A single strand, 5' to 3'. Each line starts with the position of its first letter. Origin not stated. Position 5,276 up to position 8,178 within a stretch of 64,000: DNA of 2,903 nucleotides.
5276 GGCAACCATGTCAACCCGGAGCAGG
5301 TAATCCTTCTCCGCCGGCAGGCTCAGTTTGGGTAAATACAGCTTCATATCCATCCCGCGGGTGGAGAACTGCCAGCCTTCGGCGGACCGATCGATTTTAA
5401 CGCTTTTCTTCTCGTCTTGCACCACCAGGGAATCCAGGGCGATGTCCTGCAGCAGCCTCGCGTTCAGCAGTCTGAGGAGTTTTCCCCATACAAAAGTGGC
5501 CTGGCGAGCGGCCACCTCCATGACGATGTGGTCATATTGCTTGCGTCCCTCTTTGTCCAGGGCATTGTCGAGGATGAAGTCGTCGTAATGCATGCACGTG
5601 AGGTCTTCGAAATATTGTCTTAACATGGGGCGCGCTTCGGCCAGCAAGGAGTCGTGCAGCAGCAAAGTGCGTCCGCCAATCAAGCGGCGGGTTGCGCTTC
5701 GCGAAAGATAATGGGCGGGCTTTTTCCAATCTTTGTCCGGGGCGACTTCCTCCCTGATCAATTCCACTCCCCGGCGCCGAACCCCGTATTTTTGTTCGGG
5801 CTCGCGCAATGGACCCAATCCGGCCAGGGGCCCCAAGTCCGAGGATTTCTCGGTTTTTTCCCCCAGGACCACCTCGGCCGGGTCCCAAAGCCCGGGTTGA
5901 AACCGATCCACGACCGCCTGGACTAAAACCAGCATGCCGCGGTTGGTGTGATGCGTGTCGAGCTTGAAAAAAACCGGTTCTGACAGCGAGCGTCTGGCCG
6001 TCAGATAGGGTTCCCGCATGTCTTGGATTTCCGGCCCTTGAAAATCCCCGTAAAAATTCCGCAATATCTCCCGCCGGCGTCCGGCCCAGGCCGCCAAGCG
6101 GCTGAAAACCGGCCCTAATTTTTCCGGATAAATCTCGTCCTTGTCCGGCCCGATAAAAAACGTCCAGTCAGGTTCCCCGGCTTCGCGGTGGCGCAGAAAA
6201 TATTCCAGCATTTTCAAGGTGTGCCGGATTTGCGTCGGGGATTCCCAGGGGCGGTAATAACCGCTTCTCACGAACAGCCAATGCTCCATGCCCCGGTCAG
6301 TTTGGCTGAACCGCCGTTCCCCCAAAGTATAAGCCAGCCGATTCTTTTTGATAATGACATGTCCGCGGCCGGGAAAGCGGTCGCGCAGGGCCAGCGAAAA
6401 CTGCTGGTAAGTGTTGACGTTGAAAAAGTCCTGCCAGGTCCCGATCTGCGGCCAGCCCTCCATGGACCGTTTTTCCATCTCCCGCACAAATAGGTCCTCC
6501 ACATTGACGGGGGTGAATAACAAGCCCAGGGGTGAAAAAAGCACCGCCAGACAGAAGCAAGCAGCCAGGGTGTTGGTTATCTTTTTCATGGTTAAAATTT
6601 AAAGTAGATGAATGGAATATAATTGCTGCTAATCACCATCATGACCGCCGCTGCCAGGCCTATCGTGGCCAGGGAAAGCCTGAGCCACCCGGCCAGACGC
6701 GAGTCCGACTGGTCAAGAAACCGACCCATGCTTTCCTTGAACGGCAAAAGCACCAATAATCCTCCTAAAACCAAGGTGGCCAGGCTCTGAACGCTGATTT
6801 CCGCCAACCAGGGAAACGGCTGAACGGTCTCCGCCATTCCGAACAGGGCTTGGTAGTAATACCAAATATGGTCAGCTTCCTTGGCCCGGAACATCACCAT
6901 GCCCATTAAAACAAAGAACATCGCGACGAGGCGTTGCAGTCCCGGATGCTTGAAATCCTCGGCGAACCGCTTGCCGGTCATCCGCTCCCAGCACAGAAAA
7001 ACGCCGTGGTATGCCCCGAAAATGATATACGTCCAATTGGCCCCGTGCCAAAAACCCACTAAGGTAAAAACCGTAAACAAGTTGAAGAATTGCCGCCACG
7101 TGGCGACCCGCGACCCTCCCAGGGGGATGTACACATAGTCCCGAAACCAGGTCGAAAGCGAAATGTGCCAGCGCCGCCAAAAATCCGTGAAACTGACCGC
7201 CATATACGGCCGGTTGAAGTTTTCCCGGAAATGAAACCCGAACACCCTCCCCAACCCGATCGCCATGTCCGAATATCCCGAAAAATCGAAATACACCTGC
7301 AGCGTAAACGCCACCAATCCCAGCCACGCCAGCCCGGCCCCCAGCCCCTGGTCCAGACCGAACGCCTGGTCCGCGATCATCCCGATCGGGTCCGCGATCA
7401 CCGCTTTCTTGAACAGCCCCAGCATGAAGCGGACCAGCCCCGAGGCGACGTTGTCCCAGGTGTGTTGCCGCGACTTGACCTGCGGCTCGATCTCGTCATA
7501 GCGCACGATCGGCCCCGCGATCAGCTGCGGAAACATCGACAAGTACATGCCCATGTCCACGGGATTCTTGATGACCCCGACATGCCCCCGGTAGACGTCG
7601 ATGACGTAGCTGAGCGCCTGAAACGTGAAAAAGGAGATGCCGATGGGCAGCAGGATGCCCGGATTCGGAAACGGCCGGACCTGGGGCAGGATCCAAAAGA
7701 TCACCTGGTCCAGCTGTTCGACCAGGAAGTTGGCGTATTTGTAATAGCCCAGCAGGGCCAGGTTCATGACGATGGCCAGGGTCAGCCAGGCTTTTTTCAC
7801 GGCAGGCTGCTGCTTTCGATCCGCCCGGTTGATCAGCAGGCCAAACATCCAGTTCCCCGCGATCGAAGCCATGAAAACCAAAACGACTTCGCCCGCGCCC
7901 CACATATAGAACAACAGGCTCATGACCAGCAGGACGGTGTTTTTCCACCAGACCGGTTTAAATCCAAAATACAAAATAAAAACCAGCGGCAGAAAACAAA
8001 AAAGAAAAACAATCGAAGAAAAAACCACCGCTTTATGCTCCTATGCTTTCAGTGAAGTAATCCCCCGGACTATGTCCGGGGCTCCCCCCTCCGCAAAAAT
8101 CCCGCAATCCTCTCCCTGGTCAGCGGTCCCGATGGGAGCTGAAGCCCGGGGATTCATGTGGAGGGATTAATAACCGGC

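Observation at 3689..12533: Two tandem MBOAT + ~970-aa AlgJ/AlgX('DHHW')-like partner pairs embedded in a Wzm/Wzt glycan-export operon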

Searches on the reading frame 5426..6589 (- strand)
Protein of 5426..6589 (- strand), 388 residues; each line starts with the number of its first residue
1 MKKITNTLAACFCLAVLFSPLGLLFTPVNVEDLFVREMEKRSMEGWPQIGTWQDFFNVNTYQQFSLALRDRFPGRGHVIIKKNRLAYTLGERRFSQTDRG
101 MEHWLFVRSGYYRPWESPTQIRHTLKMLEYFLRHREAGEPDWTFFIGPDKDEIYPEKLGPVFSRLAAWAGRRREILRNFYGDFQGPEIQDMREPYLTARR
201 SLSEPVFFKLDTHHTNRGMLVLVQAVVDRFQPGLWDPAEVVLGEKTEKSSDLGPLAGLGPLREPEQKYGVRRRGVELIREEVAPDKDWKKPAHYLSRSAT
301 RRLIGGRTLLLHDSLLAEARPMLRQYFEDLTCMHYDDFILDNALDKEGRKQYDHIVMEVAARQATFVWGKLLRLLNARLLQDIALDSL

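Call 31: find_homologous_proteins(query=A2, max_evalue=0.001)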
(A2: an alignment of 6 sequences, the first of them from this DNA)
Query A2 (6 sequences): 8000 candidates shared short words with the query, none scored E <= 0.001.
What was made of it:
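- Tried and rejected: A word-index search with the N-domain alignment A2 returned nothing, not even the query's own members (call 31).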

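Call 42: predict_structure(alignment_id=A2)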
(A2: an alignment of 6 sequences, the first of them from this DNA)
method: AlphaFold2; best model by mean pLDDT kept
length: 388 residues; sequences in the alignment: 6
mean_pLDDT: 65.0   pTM: 0.62
mean pLDDT of the five models: 65.0, 60.7, 56.5, 56.3, 46.8
residues with pLDDT >= 90: 34; 70-90: 139; 50-70: 129; < 50: 86
segments of 3 or more residues with pLDDT < 50: 26-28, 101-103, 105-114, 147-212
pLDDT, mean of each block of 10 residues (from residue 1): 77 67 53 63 71 76 73 69 76 59 48 54 64 72 60 43 37 31 28 36 31 61 75 81 75 63 77 93 73 93 92 76 94 78 65 76 57 60 56
secondary structure, 60 per line:
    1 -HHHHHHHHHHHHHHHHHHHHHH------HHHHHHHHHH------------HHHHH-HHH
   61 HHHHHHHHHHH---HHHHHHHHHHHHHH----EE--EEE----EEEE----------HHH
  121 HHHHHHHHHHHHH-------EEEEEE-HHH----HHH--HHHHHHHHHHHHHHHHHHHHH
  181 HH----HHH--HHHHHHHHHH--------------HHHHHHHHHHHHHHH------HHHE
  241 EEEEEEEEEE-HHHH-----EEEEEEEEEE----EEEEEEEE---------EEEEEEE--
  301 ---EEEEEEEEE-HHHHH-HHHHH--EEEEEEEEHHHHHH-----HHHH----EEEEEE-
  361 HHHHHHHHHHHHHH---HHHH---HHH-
elements in order: H2-23 H30-39 H52-56 H58-71 H75-88 E97-99 E104-107 H118-133 E141-146 H160-182 H192-201 H216-230 E240-250 H252-255 E261-270 E275-282 E292-298 E304-312 H314-318 H320-324 E327-334 H335-340 H346-349 E354-359 H361-374 H378-381
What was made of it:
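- On AlgX family (PF16822; AlgJ/AlgX permuted SGNH-like transferases): The model has pLDDT 65, and below 50 over residues 147-212 (call 42).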

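Call 48: fold_search(model_id=the predicted structure, library=pdb)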
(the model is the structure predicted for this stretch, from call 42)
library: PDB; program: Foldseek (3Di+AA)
matches with E <= 10: 212; with E <= 0.001: 6
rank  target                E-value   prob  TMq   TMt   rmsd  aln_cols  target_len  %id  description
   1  5v8d_A                7.7e-05  1.00  0.31  0.39   7.7       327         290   12  Structure of Bacillus cereus PatB1 with sulfonyl adduct (released 2017-10-18)
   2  5v8d_B                8.2e-05  1.00  0.35  0.42   7.7       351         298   11  Structure of Bacillus cereus PatB1 with sulfonyl adduct (released 2017-10-18)
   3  5v8d_C                8.2e-05  1.00  0.34  0.41   7.8       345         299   13  Structure of Bacillus cereus PatB1 with sulfonyl adduct (released 2017-10-18)
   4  5v8d_D                9.1e-05  1.00  0.36  0.44   7.5       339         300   13  Structure of Bacillus cereus PatB1 with sulfonyl adduct (released 2017-10-18)
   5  5v8e_A                2.0e-04  1.00  0.36  0.43   7.3       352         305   12  Structure of Bacillus cereus PatB1 (released 2017-10-18)
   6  4nzk                  6.0e-04  1.00  0.36  0.44   7.7       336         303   10  Crystal structure of a DHHW family protein (EUBSIR_00411) from Eubacterium siraeum DSM 15702 at 1.49 A resolution (released 2014-01-15)
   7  6ij3                  3.6e-01  0.28  0.13  0.18   8.7       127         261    9  Crystal structure of PETase S121D, D186H mutant from Ideonella sakaiensis (released 2019-09-04)
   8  9m8i_B                4.3e-01  0.30  0.13  0.17   8.4       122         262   11  Crystal structure of BHEF-bound PETase (S160A) (released 2026-01-21)
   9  5xg0_A                4.3e-01  0.28  0.13  0.17   8.4       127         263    9  Crystal structure of a novel PET hydrolase from Ideonella sakaiensis 201-F6 (released 2017-12-20)
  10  8d1d_C                4.5e-01  0.28  0.14  0.19   8.0       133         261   10  PROSS PETase (released 2022-09-21)
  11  5xg0_B                4.5e-01  0.21  0.11  0.14   9.7       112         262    9  Crystal structure of a novel PET hydrolase from Ideonella sakaiensis 201-F6 (released 2017-12-20)
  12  8cru                  4.8e-01  0.35  0.15  0.20   8.0       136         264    7  PETase Ancestral Sequence Reconstruction 008 (released 2022-09-21)
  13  6z68_A                5.6e-01  0.23  0.15  0.16   6.7       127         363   14  A novel metagenomic alpha/beta-fold esterase (released 2020-12-30)
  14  6z69_B                6.0e-01  0.23  0.11  0.11   5.8        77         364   18  A novel metagenomic alpha/beta-fold esterase (released 2020-12-30)
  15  7qvh_A                6.0e-01  0.21  0.13  0.18   8.7       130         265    9  The crystal structure of HotPETase, an evolved thermostable variant of IsPETase (released 2022-08-03)
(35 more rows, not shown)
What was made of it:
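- On DHHW family (PF14286; PatB1): 5v8d and 5v8e at E 8e-5 to 2e-4, probability 1.0; 4nzk at 6e-4 (call 48).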

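Call 58: search_solved_structures(query=A4, max_evalue=1, show_alignments=3)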
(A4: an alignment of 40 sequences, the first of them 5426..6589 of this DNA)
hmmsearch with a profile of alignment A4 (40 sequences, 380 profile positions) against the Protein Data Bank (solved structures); distinct sequences matched with E-value up to 1: 8.
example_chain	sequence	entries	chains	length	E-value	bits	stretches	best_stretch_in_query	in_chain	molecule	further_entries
4o8v_A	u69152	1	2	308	7.2e-25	90.4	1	95-256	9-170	Alginate biosynthesis protein AlgJ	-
5v8d_A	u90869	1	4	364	1.2e-20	76.5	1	38-231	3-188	Bacillus cereus PatB1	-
5v8e_A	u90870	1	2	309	3.7e-10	42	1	94-231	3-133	Bacillus cereus PatB1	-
7ula_A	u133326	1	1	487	1.5e-07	33.4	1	86-231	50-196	Alginate biosynthesis protein AlgX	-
4knc_B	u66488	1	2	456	1.6e-07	33.3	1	98-231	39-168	Alginate biosynthesis protein AlgX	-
4nzk_A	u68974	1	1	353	0.25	12.9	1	195-228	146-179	Uncharacterized protein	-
4wxb_A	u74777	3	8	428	0.61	11.6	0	212-257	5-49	Serine hydroxymethyltransferase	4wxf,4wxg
8crx_O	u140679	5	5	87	0.96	11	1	169-223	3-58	30S ribosomal protein S15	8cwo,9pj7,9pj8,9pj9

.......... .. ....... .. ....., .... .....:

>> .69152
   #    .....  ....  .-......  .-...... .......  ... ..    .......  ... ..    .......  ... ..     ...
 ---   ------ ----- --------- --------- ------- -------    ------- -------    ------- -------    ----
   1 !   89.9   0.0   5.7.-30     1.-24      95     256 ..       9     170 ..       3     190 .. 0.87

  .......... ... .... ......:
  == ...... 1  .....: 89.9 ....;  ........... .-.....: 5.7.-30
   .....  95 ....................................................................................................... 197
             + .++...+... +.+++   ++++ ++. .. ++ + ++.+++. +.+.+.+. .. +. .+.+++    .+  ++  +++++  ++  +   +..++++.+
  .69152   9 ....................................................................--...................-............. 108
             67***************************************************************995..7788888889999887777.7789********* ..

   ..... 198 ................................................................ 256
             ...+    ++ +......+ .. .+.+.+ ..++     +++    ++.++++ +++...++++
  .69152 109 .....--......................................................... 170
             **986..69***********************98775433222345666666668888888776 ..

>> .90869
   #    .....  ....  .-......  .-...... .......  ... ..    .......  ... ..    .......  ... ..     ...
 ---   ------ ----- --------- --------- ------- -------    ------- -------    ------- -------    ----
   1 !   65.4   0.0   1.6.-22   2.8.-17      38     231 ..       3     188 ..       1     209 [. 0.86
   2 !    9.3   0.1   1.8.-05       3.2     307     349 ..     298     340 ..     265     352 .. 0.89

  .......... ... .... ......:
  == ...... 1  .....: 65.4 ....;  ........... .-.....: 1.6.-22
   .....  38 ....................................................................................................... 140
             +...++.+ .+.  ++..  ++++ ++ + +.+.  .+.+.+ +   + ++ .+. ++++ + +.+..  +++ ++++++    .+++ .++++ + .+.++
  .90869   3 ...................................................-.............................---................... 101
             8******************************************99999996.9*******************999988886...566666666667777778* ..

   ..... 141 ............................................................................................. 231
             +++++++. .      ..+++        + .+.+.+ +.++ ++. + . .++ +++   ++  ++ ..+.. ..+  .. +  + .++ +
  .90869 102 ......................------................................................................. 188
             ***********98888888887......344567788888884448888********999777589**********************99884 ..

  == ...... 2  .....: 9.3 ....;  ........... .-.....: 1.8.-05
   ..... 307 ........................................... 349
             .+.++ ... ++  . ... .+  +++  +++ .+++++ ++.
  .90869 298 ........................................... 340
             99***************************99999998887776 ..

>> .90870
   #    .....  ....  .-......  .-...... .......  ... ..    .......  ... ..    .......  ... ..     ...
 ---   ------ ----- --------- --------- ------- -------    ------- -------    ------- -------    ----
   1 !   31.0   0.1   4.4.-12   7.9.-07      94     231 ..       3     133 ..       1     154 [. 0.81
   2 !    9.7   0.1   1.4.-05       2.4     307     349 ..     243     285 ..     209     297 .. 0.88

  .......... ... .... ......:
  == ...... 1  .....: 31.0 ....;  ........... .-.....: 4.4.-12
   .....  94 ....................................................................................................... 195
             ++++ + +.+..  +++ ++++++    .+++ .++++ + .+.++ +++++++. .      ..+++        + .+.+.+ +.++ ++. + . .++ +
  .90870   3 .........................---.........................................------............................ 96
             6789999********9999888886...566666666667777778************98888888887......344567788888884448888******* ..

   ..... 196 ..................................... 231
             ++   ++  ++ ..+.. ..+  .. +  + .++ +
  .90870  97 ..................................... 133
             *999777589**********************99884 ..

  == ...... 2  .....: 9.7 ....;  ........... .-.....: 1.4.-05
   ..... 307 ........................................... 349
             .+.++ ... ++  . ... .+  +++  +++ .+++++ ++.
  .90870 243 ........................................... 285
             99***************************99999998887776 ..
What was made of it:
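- On AlgX family (PF16822; AlgJ/AlgX permuted SGNH-like transferases): The family profile hits AlgJ at 7e-25 and AlgX at 1.5e-7 (call 58). The blocks align with AlgJ TDTHWT and with PatB1 TDHHW and KDS (call 58).
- Closest known: Bacillus cereus/anthracis PatA1-PatB1 and PatA2-PatB2. Same: PatB1 is the best structural match (call 48) and a strong profile match (1e-20, call 58). The N-terminal ENR...P motif, the DxH block and the xDS nucleophile block all align (call 58).
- Closest known: Pseudomonas AlgI-AlgJ-AlgF-AlgX. Same: AlgJ is the best sequence-profile hit (7e-25, call 58).
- The serine of hDS aligns with the serine of PatB1's KDS block (call 58). The residue that forms the oxyanion hole cannot be assigned: PatB1's Arg359 has no clear equivalent in the alignment (call 58).
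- Tried and rejected: The oxyanion-hole residue could not be assigned from the PatB1 alignment (call 58).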

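Call 59: find_related_loci(query=A2, collection=genome_contigs, flank=10000)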
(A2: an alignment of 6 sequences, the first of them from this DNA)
Query A2 (388 aa) in genome_contigs; peptide patterns used: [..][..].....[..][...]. (x = any residue, [..] = any of these).
33 stretches matched a pattern; 5 encode a relative of the query (tblastn E <= 1e-3); 5 distinct loci.
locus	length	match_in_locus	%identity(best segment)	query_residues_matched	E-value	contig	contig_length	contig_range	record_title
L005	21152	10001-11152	39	2-384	9e-74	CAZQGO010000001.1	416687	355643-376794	MAG TPA_asm: uncultured bacterium isolate SRP214966_co1_238 genome assembly, contig: NODE_1_length_416687_cov_12.112589,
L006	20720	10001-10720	24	130-362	2e-11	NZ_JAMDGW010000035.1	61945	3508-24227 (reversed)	Pseudomonas sp. TNT2022 ID642 642_S2_L001_R1_001_contig_35, whole genome shotgun sequence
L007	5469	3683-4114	26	92-231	6e-6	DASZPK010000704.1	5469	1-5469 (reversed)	MAG TPA_asm: Chthoniobacteraceae bacterium isolate SMAG_U5969 k141_389419, whole genome shotgun sequence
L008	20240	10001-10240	33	136-221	7e-5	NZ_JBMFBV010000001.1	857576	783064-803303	Pseudomonas sp. P2757 1, whole genome shotgun sequence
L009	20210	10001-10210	31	146-221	3e-4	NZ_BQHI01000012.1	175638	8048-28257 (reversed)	Pseudomonas sputi strain BML-PP014 sequence012, whole genome shotgun sequence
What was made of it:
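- Closest known: Pseudomonas AlgI-AlgJ-AlgF-AlgX. Same: The Pseudomonas loci L006, L008 and L009 were retrieved as distant relatives (call 59).
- Tried and rejected: The closest genome locus is an unclassified MAG (call 59).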

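Call 74: find_related_loci(query=A2, collection=metagenome_contigs, flank=10000)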
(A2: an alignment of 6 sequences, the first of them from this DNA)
Query A2 (388 aa) in metagenome_contigs; peptide patterns used: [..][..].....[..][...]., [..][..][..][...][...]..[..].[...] (x = any residue, [..] = any of these).
126 stretches matched a pattern; 7 encode a relative of the query (tblastn E <= 1e-3); 7 distinct loci.
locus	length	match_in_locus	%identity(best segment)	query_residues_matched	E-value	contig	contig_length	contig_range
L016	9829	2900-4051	39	2-384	8e-74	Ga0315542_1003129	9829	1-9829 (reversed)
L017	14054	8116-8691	28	145-338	3e-18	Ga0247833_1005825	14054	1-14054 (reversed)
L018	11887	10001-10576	28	145-338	3e-18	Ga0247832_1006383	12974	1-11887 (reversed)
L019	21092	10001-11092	25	12-331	1e-15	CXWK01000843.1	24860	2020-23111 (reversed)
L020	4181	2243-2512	30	135-231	3e-7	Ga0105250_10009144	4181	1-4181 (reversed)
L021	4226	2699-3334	22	129-335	8e-7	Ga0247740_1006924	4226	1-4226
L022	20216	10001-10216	32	144-221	2e-5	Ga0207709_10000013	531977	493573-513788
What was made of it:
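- Tried and rejected: With A2 it returned only 5 genome loci and 7 metagenome loci (calls 59, 74).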

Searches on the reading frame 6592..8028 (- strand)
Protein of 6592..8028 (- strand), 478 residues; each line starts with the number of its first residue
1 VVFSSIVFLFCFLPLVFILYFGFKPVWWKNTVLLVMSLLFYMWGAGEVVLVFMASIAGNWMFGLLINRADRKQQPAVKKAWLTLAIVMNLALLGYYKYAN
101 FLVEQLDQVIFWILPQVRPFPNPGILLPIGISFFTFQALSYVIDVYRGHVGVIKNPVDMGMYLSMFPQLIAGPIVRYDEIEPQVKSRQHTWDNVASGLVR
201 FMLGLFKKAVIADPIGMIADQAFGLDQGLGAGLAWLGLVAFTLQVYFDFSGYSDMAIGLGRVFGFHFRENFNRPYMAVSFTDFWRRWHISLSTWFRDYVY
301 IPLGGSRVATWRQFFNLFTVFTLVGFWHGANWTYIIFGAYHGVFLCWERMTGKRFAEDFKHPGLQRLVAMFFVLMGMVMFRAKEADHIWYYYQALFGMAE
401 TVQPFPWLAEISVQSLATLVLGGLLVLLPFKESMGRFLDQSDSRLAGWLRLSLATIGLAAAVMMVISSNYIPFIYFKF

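Call 7: search_protein_families(library=pfam, proteins=[window:6592-8028:-], max_evalue=0.01)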
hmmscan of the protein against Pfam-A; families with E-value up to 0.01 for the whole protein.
window:6592-8028:- (478 aa): 1 family
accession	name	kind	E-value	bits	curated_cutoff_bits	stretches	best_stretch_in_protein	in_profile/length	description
PF03062.24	MBOAT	-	2e-33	116.5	27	1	157-379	82-327/337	MBOAT, membrane-bound O-acyltransferase family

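Call 11: search_protein_families(library=ncbifam, proteins=[window:6592-8028:-], max_evalue=0.01)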
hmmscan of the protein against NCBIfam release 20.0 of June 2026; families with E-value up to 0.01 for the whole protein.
window:6592-8028:- (478 aa): 1 family
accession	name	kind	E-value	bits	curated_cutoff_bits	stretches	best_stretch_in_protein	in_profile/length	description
TIGR04091.1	LTA_dltB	equivalog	3e-49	168.3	375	1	7-380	11-376/380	D-alanyl-lipoteichoic acid biosynthesis protein DltB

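Call 95: search_solved_structures(query=window:6592-8028:-, max_evalue=0.001, show_alignments=1)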
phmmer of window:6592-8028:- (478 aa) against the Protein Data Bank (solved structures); distinct sequences matched with E-value up to 0.001: 2.
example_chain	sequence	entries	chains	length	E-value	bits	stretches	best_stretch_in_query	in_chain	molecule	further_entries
6bug_C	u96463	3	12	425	9.5e-29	103.9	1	109-367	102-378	D-alanyl transfer protein DltB | Integral membrane protein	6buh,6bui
8jem_A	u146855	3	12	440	1.1e-28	103.8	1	109-367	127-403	Teichoic acid D-alanyltransferase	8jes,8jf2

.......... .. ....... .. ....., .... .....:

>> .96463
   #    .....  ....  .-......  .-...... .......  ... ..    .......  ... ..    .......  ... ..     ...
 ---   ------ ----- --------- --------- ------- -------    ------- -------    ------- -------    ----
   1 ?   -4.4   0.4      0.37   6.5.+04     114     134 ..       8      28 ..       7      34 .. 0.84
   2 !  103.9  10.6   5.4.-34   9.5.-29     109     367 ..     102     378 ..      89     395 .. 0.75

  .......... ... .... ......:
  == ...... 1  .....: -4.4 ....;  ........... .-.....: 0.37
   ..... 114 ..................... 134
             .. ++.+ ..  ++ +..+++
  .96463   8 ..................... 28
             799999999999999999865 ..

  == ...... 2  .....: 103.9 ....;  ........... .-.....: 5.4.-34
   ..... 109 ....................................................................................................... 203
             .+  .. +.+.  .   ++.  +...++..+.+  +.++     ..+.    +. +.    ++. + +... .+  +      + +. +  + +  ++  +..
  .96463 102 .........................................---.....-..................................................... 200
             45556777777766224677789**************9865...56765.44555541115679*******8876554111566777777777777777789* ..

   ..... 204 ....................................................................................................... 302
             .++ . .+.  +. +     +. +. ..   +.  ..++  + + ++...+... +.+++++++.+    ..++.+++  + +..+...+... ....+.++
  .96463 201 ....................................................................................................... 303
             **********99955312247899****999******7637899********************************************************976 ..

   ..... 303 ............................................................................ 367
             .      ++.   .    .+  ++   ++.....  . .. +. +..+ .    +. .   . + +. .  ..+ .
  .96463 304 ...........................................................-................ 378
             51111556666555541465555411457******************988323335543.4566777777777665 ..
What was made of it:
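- On MBOAT (PF03062), bacterial AlgI/PatA-type: The DltB alignment ends at residue 367 of 478 (call 95).
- Closest known: WssH-WssI. Same: DltB is the only solved sequence relative of the MBOATs (1e-28, call 95).
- The alignment stops ~110 residues before our C-terminus (call 95).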
